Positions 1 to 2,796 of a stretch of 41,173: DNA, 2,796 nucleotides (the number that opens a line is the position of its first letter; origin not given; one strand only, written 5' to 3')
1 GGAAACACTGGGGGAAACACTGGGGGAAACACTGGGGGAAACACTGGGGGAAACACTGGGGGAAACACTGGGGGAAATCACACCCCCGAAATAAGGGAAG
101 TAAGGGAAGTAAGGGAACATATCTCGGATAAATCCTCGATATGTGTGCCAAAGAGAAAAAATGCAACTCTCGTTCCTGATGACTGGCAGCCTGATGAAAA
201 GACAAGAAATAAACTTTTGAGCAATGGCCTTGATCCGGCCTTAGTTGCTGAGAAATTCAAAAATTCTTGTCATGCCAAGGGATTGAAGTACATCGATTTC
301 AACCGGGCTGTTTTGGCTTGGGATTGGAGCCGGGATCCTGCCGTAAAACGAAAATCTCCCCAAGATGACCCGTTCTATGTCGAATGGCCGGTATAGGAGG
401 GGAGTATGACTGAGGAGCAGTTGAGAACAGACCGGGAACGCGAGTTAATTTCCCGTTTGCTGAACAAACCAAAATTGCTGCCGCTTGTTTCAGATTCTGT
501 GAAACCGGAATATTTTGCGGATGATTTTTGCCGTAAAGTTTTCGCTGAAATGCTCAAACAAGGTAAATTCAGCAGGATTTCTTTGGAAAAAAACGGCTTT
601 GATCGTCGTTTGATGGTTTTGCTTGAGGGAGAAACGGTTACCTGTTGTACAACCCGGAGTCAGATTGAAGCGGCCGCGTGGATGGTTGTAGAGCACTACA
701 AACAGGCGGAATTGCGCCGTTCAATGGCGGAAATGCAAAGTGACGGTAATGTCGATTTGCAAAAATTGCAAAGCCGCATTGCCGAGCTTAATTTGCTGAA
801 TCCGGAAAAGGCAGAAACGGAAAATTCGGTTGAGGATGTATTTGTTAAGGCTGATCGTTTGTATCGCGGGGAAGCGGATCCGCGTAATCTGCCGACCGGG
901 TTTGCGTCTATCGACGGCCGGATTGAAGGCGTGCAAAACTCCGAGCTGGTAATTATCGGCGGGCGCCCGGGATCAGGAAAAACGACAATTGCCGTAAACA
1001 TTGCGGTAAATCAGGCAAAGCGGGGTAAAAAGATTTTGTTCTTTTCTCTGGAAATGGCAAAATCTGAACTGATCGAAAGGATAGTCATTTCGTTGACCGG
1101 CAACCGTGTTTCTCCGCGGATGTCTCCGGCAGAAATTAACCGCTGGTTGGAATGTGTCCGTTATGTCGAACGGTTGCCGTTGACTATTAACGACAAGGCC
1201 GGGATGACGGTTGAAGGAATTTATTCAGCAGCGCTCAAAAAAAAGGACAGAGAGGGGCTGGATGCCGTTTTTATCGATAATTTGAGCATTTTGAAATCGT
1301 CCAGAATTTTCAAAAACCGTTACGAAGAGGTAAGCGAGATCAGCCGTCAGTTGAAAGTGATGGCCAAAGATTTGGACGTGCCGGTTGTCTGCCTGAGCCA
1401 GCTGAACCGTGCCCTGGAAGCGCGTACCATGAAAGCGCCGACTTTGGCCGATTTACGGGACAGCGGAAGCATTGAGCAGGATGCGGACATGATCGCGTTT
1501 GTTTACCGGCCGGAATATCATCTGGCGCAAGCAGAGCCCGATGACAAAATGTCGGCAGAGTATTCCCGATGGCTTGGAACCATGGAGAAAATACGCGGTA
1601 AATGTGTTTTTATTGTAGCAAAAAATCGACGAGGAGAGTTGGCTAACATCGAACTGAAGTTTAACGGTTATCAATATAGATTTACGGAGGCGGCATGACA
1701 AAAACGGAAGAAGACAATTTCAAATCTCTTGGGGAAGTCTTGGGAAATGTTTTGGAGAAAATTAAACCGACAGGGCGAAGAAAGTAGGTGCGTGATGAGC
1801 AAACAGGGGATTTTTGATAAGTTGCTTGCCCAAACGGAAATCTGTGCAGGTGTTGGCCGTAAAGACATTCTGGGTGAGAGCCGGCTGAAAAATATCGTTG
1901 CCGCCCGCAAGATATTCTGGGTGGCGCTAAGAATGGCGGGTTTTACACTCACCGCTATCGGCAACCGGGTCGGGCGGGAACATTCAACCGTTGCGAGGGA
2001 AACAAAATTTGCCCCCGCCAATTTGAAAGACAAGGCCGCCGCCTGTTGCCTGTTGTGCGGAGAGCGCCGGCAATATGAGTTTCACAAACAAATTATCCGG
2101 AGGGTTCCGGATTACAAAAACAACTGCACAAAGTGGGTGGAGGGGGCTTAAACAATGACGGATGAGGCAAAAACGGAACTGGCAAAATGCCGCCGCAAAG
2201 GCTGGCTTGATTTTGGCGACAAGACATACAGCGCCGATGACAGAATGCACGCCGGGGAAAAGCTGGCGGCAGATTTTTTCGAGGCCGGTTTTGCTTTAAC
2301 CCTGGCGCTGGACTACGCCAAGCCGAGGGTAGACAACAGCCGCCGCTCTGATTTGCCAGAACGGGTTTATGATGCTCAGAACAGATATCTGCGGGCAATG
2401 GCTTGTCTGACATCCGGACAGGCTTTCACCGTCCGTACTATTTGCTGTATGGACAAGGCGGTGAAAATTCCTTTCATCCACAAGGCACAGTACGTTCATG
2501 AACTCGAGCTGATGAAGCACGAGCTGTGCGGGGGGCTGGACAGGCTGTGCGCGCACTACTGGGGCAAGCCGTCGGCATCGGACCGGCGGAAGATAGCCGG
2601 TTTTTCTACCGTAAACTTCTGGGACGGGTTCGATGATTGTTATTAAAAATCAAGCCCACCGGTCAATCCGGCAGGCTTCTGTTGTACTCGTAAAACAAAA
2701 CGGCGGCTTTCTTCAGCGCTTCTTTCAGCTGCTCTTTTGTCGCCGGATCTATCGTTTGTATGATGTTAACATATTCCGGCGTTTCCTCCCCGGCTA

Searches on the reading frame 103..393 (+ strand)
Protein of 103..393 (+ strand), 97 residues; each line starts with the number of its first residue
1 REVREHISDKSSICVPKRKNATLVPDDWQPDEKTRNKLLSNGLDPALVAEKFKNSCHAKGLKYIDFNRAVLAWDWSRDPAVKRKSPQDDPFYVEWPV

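Call 42: find_related_loci(query=A3, collection=genome_contigs, flank=3000)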
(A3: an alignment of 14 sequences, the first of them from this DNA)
Query A3 (97 aa) in genome_contigs; peptide patterns used: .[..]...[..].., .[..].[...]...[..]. (x = any residue, [..] = any of these).
165 stretches matched a pattern; 1 encode a relative of the query (tblastn E <= 1e-3); 1 distinct loci.
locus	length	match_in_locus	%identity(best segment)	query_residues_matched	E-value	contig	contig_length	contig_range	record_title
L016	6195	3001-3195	63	18-82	1e-24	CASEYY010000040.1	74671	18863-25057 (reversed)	uncultured proteobacterium isolate SI.O72.metabat-bins.143 genome assembly, contig: SI.O72.metabat-bins.143.fa_k141_3967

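Call 43: search_solved_structures(query=A3, max_evalue=10)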
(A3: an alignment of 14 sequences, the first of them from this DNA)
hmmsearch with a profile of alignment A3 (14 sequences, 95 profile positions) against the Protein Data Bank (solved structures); distinct sequences matched with E-value up to 10: 1.
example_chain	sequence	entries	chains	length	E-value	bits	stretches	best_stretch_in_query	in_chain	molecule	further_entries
3m9g_A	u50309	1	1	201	0.7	13.1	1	12-62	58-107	Protein kinase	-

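Call 44: search_protein_families(library=pfam, max_evalue=10, alignment_id=A3)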
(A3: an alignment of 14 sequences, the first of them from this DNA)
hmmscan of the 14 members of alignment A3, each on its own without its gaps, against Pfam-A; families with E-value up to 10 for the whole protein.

A. member 1, seq(97 aa): 0 families

B. families by the number of members that match (of 14 scanned): 4 families
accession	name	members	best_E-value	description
PF00605.23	IRF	2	0.026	Interferon regulatory factor transcription factor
PF13670.12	PepSY_2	1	0.092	Peptidase propeptide and YPEB domain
PF08102.16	Antimicrobial_7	1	0.11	Scorpion antimicrobial peptide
PF25006.1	DUF7783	1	0.17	Domain of unknown function (DUF7783)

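Call 45: find_related_loci(query=A3, collection=viral_contigs, flank=2500)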
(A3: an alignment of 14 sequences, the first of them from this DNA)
Query A3 (97 aa) in viral_contigs; peptide patterns used: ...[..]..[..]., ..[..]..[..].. (x = any residue, [..] = any of these).
18 stretches matched a pattern; 5 encode a relative of the query (tblastn E <= 1e-3); 5 distinct loci.
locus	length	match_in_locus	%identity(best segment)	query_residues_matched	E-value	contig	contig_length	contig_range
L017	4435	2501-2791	99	1-97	7e-65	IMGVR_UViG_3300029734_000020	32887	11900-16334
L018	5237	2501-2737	59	18-96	7e-30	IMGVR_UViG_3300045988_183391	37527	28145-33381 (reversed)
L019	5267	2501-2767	54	4-95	7e-28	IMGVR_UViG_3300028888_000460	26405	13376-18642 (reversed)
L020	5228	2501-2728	56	6-84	2e-25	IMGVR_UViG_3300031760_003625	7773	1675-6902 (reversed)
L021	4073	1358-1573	38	19-83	2e-9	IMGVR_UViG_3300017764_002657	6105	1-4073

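Call 46: find_related_loci(query=A3, collection=metagenome_contigs, flank=2500)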
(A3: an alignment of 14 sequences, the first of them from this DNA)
Query A3 (97 aa) in metagenome_contigs; peptide patterns used: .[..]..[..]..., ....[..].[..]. (x = any residue, [..] = any of these).
354 stretches matched a pattern; 20 encode a relative of the query (tblastn E <= 1e-3); 20 distinct loci.
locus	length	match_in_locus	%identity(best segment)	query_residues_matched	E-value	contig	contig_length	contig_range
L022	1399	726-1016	99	1-97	7e-69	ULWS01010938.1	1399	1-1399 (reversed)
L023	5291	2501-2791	100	1-97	3e-65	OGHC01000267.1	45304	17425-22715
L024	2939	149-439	99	1-97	3e-65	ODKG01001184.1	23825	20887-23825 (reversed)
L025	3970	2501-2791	100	1-97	1e-64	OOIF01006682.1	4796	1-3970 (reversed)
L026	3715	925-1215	99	1-97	2e-64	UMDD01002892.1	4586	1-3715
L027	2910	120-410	99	1-97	1e-64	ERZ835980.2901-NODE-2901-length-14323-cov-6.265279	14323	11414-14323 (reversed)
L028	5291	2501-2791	99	1-97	3e-64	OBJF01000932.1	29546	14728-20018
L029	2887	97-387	99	1-97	4e-64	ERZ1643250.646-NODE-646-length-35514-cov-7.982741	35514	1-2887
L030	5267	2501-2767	54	4-95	2e-27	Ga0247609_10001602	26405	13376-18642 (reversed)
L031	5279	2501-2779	56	8-97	6e-27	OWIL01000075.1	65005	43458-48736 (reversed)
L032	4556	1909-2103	65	18-82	2e-25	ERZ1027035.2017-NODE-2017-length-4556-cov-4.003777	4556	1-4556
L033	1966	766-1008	52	1-84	3e-25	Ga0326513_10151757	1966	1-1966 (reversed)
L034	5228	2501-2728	56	6-84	5e-25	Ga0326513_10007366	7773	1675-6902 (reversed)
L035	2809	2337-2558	51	15-88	9e-24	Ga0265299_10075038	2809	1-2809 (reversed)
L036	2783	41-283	50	18-97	2e-23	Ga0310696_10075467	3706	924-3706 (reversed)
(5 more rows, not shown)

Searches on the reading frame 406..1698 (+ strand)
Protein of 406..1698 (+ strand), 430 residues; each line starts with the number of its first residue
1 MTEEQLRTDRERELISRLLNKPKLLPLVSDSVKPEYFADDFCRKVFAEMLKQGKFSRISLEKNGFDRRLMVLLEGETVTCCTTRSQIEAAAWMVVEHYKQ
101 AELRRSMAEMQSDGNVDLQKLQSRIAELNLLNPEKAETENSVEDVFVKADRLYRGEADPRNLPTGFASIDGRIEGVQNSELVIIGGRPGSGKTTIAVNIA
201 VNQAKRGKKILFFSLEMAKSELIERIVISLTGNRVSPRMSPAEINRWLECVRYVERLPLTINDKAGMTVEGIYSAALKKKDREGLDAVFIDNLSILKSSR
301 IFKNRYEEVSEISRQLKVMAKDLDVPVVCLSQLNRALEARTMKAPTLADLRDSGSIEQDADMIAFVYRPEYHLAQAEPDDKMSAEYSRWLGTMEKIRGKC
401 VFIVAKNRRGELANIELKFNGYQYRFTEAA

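Call 7: search_protein_families(library=pfam, max_evalue=1, proteins=[window:406-1698:+])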
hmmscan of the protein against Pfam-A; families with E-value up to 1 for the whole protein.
window:406-1698:+ (430 aa): 37 families (the best 25 are shown)
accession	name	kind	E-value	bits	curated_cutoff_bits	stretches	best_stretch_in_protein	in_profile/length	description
PF03796.21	DnaB_C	-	4.6e-73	246.2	27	1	162-427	2-254/255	DnaB-like helicase C terminal domain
PF13481.12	AAA_25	-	1.7e-11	44.5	27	1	161-333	14-190/195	AAA domain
PF06745.19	ATPase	-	1.6e-07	31.4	26.6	1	163-226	2-67/231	KaiC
PF20720.3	nSTAND3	-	6.8e-06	26.3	27.2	1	176-212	14-50/155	Novel STAND NTPase 3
PF01656.29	CbiA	-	2.7e-05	24.6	25.4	1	182-216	2-36/125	CobQ/CobB/MinD/ParA nucleotide binding domain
PF01695.23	IstB_IS21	-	8.5e-05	22.6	24.1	1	176-216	89-129/238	IstB-like ATP binding protein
PF02374.21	ArsA_ATPase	-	0.0002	21.1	24.3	1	181-220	3-42/305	Anion-transporting ATPase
PF00772.26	DnaB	-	0.00027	21.4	23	1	8-52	6-50/103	DnaB-like helicase N terminal domain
PF13614.12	AAA_31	-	0.0018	18.7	27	1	187-214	10-37/177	AAA domain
PF02562.22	PhoH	-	0.0023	17.9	27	1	174-208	14-48/205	PhoH-like protein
PF00004.35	AAA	-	0.0044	17.9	21.2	1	183-325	2-97/131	ATPase family associated with various cellular activities (AAA)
PF03266.21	NTPase_1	-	0.0078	16.5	23.9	1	182-210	2-30/168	NTPase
PF13479.12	AAA_24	-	0.0079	16.5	27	1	182-296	5-76/195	AAA domain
PF25199.1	nSTAND_NTPase5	-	0.0086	16.4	34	1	178-220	40-83/145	Novel STAND NTPase 5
PF09848.15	SLFN-g3_helicase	-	0.0089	15.8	24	1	180-210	2-34/354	Schlafen group 3, DNA/RNA helicase domain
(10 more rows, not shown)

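Call 8: search_protein_families(library=phrogs, max_evalue=0.01, proteins=[window:406-1698:+])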
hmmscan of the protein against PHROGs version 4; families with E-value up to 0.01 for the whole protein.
window:406-1698:+ (430 aa): 15 families
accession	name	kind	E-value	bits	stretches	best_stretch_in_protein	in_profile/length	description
phrog_19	-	DNA, RNA and nucleotide metabolism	5.4e-83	280.9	1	9-428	162-580/621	DnaB-like replicative helicase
phrog_243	-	DNA, RNA and nucleotide metabolism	1.7e-42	146.3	1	154-429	10-268/273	DnaB-like replicative helicase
phrog_239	-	DNA, RNA and nucleotide metabolism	1.7e-34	120.9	1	143-429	324-599/801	DNA primase/helicase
phrog_11530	-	unknown function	1.2e-30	107.7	1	259-371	6-118/184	-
phrog_19347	-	unknown function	2.1e-17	64.3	1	350-427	1-77/79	-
phrog_5482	-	unknown function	1.5e-15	57.8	1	178-383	50-262/341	-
phrog_6891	-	other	2.8e-07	31.4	1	176-310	39-144/310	ATPase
phrog_19720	-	unknown function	6.1e-06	27.1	1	183-227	4-48/213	-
phrog_3167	-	unknown function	0.00011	23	1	181-243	6-69/124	-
phrog_97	-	other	0.00011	22.5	1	162-221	50-117/506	UvsX-like recombinase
phrog_164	-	DNA, RNA and nucleotide metabolism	0.001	19.2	1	182-212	228-258/500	ParA-like partition protein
phrog_23150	-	unknown function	0.003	18.1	1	139-200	154-215/217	-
phrog_170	-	other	0.003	18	1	177-212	88-125/323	PhoH-like phosphate starvation-inducible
phrog_124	-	DNA, RNA and nucleotide metabolism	0.0058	17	0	179-296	43-120/382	Sak4-like ssDNA annealing protein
phrog_18375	-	DNA, RNA and nucleotide metabolism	0.0088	15.3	0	164-328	361-533/644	DNA primase/helicase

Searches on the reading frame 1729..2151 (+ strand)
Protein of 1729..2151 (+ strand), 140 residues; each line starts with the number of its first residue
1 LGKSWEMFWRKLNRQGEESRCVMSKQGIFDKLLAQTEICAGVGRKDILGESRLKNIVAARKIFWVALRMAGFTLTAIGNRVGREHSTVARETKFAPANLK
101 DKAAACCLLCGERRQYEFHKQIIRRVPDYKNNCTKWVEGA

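Call 7: search_protein_families(library=pfam, max_evalue=1, proteins=[window:1729-2151:+])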
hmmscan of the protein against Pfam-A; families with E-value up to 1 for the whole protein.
window:1729-2151:+ (140 aa): 2 families
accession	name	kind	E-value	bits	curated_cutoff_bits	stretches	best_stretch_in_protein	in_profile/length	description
PF08299.17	Bac_DnaA_C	-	5.2e-09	36.4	31.5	1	41-90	13-64/69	Bacterial dnaA protein helix-turn-helix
PF13936.12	HTH_38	-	0.00049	20.2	27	1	67-91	16-40/44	Helix-turn-helix domain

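Call 8: search_protein_families(library=phrogs, max_evalue=0.01, proteins=[window:1729-2151:+])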
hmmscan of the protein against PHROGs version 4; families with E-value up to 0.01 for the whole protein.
window:1729-2151:+ (140 aa): 0 families

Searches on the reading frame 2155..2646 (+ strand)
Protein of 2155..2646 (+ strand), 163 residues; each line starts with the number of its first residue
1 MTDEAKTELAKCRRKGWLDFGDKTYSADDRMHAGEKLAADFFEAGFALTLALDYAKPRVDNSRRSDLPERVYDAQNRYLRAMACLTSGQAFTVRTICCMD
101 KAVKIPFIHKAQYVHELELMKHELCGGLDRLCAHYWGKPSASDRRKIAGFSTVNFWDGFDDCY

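Call 7: search_protein_families(library=pfam, max_evalue=1, proteins=[window:2155-2646:+])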
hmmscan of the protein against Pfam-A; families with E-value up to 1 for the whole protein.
window:2155-2646:+ (163 aa): 1 family
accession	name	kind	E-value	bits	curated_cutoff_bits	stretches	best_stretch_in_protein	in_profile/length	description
PF20057.4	DUF6456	-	5.6e-06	26.9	26.3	1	23-103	22-105/136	Domain of unknown function (DUF6456)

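Call 8: search_protein_families(library=phrogs, max_evalue=0.01, proteins=[window:2155-2646:+])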
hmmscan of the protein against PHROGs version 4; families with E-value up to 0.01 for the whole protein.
window:2155-2646:+ (163 aa): 1 family
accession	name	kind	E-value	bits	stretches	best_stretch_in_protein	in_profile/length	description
phrog_21451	-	unknown function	0.0036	18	1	28-137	59-164/169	-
